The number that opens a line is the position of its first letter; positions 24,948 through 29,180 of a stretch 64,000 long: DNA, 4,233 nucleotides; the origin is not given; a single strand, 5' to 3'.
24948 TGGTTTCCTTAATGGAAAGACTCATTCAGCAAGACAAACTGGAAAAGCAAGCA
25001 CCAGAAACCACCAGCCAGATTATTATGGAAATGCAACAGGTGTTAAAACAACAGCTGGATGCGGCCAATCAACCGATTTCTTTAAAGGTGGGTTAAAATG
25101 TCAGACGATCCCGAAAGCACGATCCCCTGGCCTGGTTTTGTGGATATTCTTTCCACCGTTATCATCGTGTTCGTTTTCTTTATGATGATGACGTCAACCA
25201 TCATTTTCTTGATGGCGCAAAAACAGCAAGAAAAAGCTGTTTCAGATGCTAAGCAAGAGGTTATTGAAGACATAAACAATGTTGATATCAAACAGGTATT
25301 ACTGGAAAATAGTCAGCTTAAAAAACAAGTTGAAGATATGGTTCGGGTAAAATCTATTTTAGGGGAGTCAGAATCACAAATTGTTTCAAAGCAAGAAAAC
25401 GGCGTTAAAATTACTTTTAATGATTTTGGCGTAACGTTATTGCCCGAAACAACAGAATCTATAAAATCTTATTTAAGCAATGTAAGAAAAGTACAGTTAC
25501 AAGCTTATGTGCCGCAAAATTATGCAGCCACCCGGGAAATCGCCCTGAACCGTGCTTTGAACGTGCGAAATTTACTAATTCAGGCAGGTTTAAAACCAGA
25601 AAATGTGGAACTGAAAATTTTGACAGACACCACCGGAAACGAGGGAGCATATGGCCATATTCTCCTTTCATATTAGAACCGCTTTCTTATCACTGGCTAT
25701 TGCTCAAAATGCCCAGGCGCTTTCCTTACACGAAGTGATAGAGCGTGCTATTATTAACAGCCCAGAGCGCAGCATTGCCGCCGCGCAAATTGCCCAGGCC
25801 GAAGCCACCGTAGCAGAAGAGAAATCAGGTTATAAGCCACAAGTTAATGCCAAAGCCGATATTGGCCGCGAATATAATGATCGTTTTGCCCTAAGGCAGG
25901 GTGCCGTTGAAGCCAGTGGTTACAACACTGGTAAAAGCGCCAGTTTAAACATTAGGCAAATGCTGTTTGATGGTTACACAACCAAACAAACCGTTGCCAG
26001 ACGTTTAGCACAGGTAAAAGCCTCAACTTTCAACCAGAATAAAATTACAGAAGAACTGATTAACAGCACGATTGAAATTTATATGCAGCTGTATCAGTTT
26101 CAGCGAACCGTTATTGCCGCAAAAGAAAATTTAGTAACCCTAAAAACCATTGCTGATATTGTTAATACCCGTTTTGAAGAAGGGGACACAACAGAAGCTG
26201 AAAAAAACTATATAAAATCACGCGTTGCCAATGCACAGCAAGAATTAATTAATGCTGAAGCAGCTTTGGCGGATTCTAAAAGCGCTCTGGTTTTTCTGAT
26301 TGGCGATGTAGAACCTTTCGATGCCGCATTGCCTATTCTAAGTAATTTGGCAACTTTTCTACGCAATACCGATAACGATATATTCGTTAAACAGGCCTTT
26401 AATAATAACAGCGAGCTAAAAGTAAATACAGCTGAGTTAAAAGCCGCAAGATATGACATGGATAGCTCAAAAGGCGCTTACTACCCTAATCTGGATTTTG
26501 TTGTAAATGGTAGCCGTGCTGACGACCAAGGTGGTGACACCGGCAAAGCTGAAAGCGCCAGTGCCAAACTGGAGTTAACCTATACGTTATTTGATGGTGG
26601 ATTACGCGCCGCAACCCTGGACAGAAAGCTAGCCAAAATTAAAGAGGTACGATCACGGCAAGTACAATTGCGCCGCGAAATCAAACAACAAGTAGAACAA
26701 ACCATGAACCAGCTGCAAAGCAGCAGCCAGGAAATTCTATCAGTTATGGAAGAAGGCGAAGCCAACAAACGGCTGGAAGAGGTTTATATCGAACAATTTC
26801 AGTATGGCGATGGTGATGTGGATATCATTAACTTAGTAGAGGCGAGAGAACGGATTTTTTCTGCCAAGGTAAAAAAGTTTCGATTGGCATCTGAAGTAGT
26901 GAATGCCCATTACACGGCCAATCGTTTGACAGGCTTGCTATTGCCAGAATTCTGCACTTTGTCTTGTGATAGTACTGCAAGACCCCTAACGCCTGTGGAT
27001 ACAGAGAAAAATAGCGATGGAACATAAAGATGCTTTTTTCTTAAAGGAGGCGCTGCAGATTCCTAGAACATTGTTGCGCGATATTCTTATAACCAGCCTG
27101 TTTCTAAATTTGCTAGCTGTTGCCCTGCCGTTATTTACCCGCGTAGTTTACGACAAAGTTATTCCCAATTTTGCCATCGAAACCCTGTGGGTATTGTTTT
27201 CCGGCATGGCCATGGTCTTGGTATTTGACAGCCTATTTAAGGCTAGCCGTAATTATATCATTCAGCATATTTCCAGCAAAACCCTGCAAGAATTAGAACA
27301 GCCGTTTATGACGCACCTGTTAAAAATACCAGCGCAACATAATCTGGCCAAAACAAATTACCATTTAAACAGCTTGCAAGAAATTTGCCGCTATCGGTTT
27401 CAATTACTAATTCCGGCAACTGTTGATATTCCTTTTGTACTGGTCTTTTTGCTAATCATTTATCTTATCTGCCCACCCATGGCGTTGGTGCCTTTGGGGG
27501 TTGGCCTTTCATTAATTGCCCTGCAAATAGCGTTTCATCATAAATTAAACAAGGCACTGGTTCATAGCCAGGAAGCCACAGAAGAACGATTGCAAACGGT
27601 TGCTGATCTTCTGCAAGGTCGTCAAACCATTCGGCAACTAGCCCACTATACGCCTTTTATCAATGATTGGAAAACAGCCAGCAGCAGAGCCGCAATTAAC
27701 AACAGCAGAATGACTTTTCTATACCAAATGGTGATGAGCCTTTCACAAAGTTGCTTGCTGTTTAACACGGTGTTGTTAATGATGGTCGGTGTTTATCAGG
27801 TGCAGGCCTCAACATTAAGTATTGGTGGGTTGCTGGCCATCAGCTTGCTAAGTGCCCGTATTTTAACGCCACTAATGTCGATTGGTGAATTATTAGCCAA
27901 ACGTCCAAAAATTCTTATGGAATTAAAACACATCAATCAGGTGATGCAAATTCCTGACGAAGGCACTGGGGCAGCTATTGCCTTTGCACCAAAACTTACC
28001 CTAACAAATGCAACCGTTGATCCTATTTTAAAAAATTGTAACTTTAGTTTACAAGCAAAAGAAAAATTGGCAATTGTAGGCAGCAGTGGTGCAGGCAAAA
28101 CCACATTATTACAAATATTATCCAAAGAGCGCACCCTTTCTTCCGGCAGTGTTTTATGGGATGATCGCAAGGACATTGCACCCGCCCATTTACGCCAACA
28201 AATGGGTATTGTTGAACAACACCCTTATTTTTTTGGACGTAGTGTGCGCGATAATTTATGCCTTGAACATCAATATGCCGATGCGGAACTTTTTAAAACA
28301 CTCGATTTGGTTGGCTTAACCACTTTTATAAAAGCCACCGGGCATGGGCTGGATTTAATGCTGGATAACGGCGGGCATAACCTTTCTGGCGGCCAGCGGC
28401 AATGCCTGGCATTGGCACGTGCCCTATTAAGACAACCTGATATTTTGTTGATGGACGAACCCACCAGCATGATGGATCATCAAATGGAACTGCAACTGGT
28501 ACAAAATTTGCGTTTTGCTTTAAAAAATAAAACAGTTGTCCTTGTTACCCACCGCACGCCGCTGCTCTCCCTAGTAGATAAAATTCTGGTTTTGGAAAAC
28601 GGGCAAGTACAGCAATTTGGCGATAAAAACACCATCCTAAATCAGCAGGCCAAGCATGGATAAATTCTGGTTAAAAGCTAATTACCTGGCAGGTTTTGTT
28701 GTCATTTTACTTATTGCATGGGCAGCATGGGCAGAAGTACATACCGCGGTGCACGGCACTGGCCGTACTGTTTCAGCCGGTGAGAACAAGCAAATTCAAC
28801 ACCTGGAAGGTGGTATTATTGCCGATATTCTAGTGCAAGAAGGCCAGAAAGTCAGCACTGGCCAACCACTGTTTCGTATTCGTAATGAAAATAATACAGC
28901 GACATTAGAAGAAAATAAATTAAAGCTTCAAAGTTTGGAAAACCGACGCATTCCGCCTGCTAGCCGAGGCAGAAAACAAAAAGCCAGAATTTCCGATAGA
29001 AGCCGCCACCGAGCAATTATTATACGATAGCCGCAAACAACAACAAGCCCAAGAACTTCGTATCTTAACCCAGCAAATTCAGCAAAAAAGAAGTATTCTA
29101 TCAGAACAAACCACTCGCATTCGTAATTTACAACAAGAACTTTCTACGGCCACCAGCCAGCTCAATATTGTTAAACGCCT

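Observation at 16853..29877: SPI-4-like locus: giant RTX adhesin plus T1SS with an embedded MotA/MotB-like (SiiB/SiiA-like) proton-channel pair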

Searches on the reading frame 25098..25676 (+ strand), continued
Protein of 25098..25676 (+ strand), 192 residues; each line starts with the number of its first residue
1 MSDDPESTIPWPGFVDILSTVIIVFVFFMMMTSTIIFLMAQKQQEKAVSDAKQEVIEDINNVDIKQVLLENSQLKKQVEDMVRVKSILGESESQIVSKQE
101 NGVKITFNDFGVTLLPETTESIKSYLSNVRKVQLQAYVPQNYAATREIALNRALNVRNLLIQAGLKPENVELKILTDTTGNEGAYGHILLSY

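Call 77: find_encoding_contigs(protein=P0165, flank=10000, max_places=1)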
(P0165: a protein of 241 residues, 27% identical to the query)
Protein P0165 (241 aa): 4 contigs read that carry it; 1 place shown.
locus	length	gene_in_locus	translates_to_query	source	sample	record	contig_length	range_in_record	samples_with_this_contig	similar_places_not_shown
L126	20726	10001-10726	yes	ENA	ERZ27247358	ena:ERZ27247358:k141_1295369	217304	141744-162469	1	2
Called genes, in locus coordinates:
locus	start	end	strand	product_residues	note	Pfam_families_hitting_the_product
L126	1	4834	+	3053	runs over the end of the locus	PF00353:HemolysinCabind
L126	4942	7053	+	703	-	PF00664:ABC_membrane, PF00005:ABC_tran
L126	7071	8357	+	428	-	PF25919:BSH_CusB (faint), PF25984:BSH_YknX (weak), PF25994:HH_AprE, PF26002:Beta-barrel_AprE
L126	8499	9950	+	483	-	-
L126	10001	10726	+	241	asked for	-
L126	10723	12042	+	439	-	PF02321:OEP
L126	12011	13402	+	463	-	-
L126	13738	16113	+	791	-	-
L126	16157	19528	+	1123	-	-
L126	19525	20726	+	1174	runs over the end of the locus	-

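Call 78: find_encoding_contigs(protein=P0175, flank=10000, max_places=1)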
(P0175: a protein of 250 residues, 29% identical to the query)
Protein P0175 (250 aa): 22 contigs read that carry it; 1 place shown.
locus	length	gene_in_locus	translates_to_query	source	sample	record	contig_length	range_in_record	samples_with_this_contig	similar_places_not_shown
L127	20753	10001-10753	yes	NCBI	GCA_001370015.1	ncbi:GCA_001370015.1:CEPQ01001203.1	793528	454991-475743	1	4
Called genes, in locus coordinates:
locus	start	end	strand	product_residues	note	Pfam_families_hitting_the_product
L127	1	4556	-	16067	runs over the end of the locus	-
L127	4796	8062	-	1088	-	PF00353:HemolysinCabind (weak)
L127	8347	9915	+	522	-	-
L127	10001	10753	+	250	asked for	-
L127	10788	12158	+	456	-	PF02321:OEP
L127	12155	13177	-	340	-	PF00849:PseudoU_synth_2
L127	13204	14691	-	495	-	-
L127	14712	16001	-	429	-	-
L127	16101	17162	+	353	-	PF13439:Glyco_transf_4, PF13579:Glyco_trans_4_4 (weak), PF00534:Glycos_transf_1, PF13692:Glyco_trans_1_4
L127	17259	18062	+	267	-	-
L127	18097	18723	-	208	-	-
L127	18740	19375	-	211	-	-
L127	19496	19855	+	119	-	-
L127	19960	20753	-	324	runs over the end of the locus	PF00480:ROK (weak), PF02685:Glucokinase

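Call 79: find_encoding_contigs(protein=P0139, flank=10000, max_places=1)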
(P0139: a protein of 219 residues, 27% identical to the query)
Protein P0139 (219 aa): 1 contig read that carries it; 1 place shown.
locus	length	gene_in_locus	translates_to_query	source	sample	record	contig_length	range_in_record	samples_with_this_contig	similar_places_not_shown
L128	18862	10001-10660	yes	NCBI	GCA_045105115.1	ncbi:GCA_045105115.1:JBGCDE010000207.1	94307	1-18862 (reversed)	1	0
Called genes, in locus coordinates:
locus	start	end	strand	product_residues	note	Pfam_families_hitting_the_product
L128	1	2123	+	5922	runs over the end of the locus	PF00353:HemolysinCabind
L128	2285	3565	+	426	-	PF12000:Glyco_trans_4_3, PF00534:Glycos_transf_1, PF13692:Glyco_trans_1_4, PF13524:Glyco_trans_1_2 (weak)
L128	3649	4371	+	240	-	PF08241:Methyltransf_11 (weak), PF13649:Methyltransf_25 (faint)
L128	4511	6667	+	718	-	PF03412:Peptidase_C39 (faint), PF00664:ABC_membrane, PF00005:ABC_tran, PF13304:AAA_21 (faint)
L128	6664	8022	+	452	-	PF25919:BSH_CusB (faint), PF25984:BSH_YknX (weak), PF25994:HH_AprE, PF26002:Beta-barrel_AprE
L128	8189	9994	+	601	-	-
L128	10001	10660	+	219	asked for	-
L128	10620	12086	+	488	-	PF02321:OEP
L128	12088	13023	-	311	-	PF00903:Glyoxalase (faint), PF13669:Glyoxalase_4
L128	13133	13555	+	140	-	PF20159:YidB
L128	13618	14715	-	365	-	PF03283:PAE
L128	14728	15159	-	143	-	-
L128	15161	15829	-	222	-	PF00881:Nitroreductase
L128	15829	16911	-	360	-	PF23368:DUF7092, PF01435:Peptidase_M48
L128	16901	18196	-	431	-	PF05987:DUF898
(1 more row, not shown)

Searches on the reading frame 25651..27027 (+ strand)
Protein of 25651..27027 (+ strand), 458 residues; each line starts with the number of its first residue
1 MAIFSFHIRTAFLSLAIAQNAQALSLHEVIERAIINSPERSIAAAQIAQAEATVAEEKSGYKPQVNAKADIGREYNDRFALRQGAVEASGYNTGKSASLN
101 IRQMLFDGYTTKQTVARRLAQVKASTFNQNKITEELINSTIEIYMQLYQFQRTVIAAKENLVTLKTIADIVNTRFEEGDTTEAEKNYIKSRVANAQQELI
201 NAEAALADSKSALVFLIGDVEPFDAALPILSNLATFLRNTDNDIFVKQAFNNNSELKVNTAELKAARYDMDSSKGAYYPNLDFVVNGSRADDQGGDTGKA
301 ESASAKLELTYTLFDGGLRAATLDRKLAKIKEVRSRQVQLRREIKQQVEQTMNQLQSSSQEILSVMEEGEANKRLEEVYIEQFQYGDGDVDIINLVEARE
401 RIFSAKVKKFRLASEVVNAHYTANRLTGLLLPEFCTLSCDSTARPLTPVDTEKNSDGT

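Call 5: search_protein_families(library=pfam, proteins=[window:25651-27027:+], max_evalue=0.1)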
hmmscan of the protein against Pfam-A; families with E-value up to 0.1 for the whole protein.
window:25651-27027:+ (458 aa): 2 families
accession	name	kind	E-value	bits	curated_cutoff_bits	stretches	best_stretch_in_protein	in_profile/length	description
PF02321.23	OEP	-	5.3e-38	131.2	22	2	26-218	1-187/187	Outer membrane efflux protein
PF18149.6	Helicase_PWI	-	0.048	14.3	23.1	0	340-402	15-76/111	N-terminal helicase PWI domain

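Call 6: search_protein_families(library=padloc, proteins=[window:25651-27027:+], max_evalue=0.1)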
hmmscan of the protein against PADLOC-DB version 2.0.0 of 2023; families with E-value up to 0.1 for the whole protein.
window:25651-27027:+ (458 aa): 0 families

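Call 7: search_protein_families(library=ncbifam, proteins=[window:25651-27027:+], max_evalue=0.01)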
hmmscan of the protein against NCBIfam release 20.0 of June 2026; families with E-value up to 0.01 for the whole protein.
window:25651-27027:+ (458 aa): 6 families
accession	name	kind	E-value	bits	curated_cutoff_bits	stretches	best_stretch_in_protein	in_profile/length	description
TIGR01844.1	type_I_sec_TolC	subfamily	9.1e-50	169.8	225.15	1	22-431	1-401/414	TolC family outer membrane protein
TIGR01845.1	outer_NodT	subfamily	1e-20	74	210.05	1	26-419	59-449/460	efflux transporter outer membrane subunit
NF007002.0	PRK09465.1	equivalog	5.3e-09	35.1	495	1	15-360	14-358/460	outer membrane channel protein TolC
NF007347.1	PRK09837.1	subfamily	0.00017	20.6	598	1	235-426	57-246/461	Cu(I)/Ag(I) efflux RND transporter outer membrane protein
NF045679.1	DiMtlExpIhpA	equivalog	0.0023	16.7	650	1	15-226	22-222/424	divalent metal ion exporter subunit IhpA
NF047721.1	ToxDrgExpTdeA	equivalog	0.006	15.5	550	1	132-283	157-307/455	toxin/drug exporter TdeA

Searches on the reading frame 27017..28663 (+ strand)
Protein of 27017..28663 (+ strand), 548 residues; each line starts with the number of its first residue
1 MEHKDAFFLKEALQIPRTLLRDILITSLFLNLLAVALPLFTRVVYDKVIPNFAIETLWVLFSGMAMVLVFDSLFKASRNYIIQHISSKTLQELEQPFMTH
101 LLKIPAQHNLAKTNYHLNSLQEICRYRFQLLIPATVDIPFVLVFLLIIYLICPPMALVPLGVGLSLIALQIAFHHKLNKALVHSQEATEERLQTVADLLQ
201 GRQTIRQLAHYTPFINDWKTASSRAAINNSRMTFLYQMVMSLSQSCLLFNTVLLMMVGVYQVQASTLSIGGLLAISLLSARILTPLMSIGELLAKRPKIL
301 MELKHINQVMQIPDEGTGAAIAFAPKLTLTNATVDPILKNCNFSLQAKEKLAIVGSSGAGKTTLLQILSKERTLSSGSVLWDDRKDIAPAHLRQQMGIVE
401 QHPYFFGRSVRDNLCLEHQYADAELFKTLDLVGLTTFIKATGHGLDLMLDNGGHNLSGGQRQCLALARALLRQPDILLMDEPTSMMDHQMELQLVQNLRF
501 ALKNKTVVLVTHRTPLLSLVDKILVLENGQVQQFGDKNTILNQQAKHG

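Call 5: search_protein_families(library=pfam, proteins=[window:27017-28663:+], max_evalue=0.1)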
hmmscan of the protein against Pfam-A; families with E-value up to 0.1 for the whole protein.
window:27017-28663:+ (548 aa): 18 families
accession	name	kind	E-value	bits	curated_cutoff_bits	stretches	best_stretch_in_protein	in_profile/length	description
PF00005.33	ABC_tran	-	4.1e-30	105.6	25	1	338-484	1-137/137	ABC transporter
PF00664.28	ABC_membrane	-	2.1e-18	67.4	28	1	23-284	4-272/274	ABC transporter transmembrane region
PF13304.12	AAA_21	-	1.8e-07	32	27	1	454-516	236-301/304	AAA domain, putative AbiEii toxin, Type IV TA system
PF02463.25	SMC_N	-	0.00022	21.2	40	1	223-525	109-210/220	RecF/RecN/SMC N terminal domain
PF03193.22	RsgA_GTPase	-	0.0068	16.7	30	1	344-379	103-137/174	RsgA GTPase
PF25199.1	nSTAND_NTPase5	-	0.007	16.6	34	1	322-388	17-82/145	Novel STAND NTPase 5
PF03215.21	Rad17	-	0.0086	16.5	23.8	1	343-374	40-71/186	Rad17 P-loop domain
PF09818.15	ABC_ATPase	-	0.0091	15.5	23.2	0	421-490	124-197/283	P-loop domain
PF13238.12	AAA_18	-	0.013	16.4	29.4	1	352-381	2-25/128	AAA domain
PF25201.1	nSTAND6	-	0.015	15.8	27.7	1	336-377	6-47/148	Novel STAND NTPase 6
PF20720.3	nSTAND3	-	0.017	15.3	27.2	1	339-371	8-40/155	Novel STAND NTPase 3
PF13555.12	AAA_29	-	0.029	14.5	27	1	344-365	18-39/61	P-loop containing region of AAA domain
PF00931.28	NB-ARC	-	0.031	14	23.5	0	350-371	20-41/248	NB-ARC domain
PF03266.21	NTPase_1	-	0.04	14.2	23.9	0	466-532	89-153/168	NTPase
PF13245.12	AAA_19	-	0.045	14.4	25.1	0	349-368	12-31/134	AAA domain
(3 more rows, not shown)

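Call 6: search_protein_families(library=padloc, proteins=[window:27017-28663:+], max_evalue=0.1)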
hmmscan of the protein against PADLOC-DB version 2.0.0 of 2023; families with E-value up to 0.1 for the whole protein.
window:27017-28663:+ (548 aa): 19 families
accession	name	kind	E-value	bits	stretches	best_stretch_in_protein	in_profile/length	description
PDLC04135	mad3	-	1.1e-24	85.7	2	453-529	261-340/374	mads_3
PDLC04140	mad8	-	1.9e-08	32.2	1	333-517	12-237/314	mads_8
PDLC02980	AriA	-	4.2e-08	31.5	2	455-515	237-300/304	-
PDLC04164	AriA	-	2.4e-07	28.6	1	455-515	171-234/253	-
PDLC04678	PDC-M49A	-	1.6e-05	21.4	1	448-521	541-617/681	-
PDLC02335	AbiLi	-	2.7e-05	21.4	1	341-526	65-243/326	AbiLi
PDLC02914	ATPase-Toprim_I-B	-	7.5e-05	20.1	0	456-528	185-261/443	-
PDLC00274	PtuA1|PtuA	-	0.00059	17.2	1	346-383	32-69/438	AAA ATPase domain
PDLC04541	PDC-M25A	-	0.0019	15.4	1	342-385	15-59/380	-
PDLC00290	PtuA1|PtuA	-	0.0021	15.5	1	348-373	22-48/414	AAA ATPase domain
PDLC00102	GajA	-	0.0052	13.3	1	464-534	279-350/532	AAA ATPase domain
PDLC04893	PDC-S06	-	0.0053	13.2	1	477-529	648-700/862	-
PDLC00268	PtuA1|PtuA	-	0.0058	14.1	1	337-371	15-48/411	AAA ATPase domain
PDLC05065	PDC-S68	-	0.0084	11.9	1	352-380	624-652/1221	-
PDLC04680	PDC-M49A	-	0.0086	12.7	1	449-514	532-600/674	-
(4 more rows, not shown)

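Call 7: search_protein_families(library=ncbifam, proteins=[window:27017-28663:+], max_evalue=0.01)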
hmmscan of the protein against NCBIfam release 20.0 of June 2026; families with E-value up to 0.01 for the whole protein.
window:27017-28663:+ (548 aa): 190 families (the best 25 are shown)
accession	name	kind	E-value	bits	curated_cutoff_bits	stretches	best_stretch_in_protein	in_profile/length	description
TIGR03375.1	type_I_sec_LssB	subfamily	1.7e-134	449.7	693.1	1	6-546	137-694/696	type I secretion system permease/ATPase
TIGR01846.1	type_I_sec_HlyB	subfamily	2.1e-77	261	725.55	1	13-546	134-684/694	type I secretion system permease/ATPase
TIGR01842.1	type_I_sec_PrtD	subfamily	2.7e-68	230.8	510.15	1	17-543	5-543/544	type I secretion system permease/ATPase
TIGR03796.1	NHLM_micro_ABC1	equivalog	5.3e-65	219.9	853.3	1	8-545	144-703/710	NHLP family bacteriocin export ABC transporter peptidase/permease/ATPase subunit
TIGR02857.1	CydD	equivalog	1.8e-54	185.6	435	1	24-526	9-529/529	thiol reductant ABC exporter subunit CydD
TIGR03797.1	NHLM_micro_ABC2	equivalog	2.9e-54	184.7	709.4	1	11-543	129-674/686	NHLP bacteriocin export ABC transporter permease/ATPase subunit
NF045998.1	cleave_ABC_plasm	equivalog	3.8e-54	184.1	500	1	23-513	158-660/673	Mbov_0121 family peptidase domain-containing ABC transporter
NF008364.0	PRK11160.1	equivalog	5.1e-53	180.5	630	1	130-546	137-567/575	heme ABC transporter ATP-binding protein/permease CydC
TIGR02203.1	MsbA_lipidA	equivalog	1.6e-51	175.5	602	1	30-544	23-559/572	lipid A export permease/ATP-binding protein MsbA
TIGR02868.1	CydC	equivalog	6.1e-49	167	329.05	1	130-513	130-529/530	thiol reductant ABC exporter subunit CydC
TIGR01193.1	bacteriocin_ABC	subfamily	2e-48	165.5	523.85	1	18-544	156-699/708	peptide cleavage/export ABC transporter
TIGR02204.1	MsbA_rel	hypoth_equivalog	5.7e-48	163.9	780.4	1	24-543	24-564/576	ABC transporter, permease/ATP-binding protein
NF045513.1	HepA_fam_ABC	equivalog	1.6e-47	162.3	725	1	79-546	124-601/610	heterocyst formation ABC transporter subunit HepA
TIGR00958.1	3a01208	subfamily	4.7e-46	157.4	874.6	1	334-544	493-704/711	antigen peptide transporter 2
NF008379.0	PRK11174.1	equivalog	3.4e-42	144.9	684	1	324-545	352-575/588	heme ABC transporter permease/ATP-binding protein CydD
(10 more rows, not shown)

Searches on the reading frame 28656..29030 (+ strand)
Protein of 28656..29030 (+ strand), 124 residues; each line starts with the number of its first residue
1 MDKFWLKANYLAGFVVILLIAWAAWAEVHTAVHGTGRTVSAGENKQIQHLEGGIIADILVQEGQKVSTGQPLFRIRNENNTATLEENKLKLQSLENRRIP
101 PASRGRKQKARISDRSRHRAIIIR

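Call 5: search_protein_families(library=pfam, proteins=[window:28656-29030:+], max_evalue=0.1)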
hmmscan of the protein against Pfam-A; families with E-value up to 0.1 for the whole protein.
window:28656-29030:+ (124 aa): 7 families
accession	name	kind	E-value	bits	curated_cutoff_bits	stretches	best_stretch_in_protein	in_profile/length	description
PF13533.13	Biotin_lipoyl_2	-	8e-06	26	29.8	1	52-75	8-31/32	Biotin-lipoyl like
PF00364.28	Biotin_lipoyl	-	0.00017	21.8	22.1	1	47-75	45-73/73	Biotin-requiring enzyme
PF13437.12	HlyD_3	-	0.0058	17.8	22.2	1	52-80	7-35/106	HlyD family secretion protein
PF16576.10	HlyD_D23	-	0.0066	16.2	30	1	46-91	21-67/214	Barrel-sandwich domain of CusB or HlyD membrane-fusion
PF25327.1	UBL_ZFAND1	-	0.049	14.2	27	1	73-102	19-48/69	ZFAND1-like ubiquitin-like domain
PF02749.22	QRPTase_N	-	0.074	13.7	27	1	27-76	13-61/82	Quinolinate phosphoribosyl transferase, N-terminal domain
PF01551.29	Peptidase_M23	-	0.095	13.3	28.7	0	34-88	32-82/96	Peptidase family M23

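Call 7: search_protein_families(library=ncbifam, proteins=[window:28656-29030:+], max_evalue=0.01)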
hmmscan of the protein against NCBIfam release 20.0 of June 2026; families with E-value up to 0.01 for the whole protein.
window:28656-29030:+ (124 aa): 8 families
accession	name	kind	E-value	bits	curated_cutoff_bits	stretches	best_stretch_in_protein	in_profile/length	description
TIGR01843.1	type_I_hlyD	subfamily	2.1e-23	83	208.65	1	10-98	10-97/422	HlyD family type I secretion periplasmic adaptor subunit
TIGR03794.1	NHLM_micro_HlyD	equivalog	4.5e-10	39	156.2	1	13-98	27-112/421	NHLP bacteriocin system secretion protein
TIGR01730.1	RND_mfp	subfamily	1.9e-07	30.3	94.9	1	38-95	20-77/322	efflux RND transporter periplasmic adaptor subunit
TIGR00998.1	8a0101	subfamily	0.00027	20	390.8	1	15-98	12-96/334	EmrA/EmrK family multidrug efflux transporter periplasmic adaptor subunit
NF007132.1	PRK09578.1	equivalog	0.00031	19.6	512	1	47-116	68-137/396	MexX/AxyX family multidrug efflux RND transporter periplasmic adaptor subunit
NF007785.0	PRK10476.1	equivalog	0.00057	18.8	376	1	16-96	22-100/347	multidrug transporter subunit MdtN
TIGR01347.1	sucB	equivalog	0.0027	17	378.65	1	49-113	48-114/404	dihydrolipoyllysine-residue succinyltransferase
TIGR02971.1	heterocyst_DevB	subfamily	0.0091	15.4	129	1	55-108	27-80/327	ABC exporter membrane fusion protein, DevB family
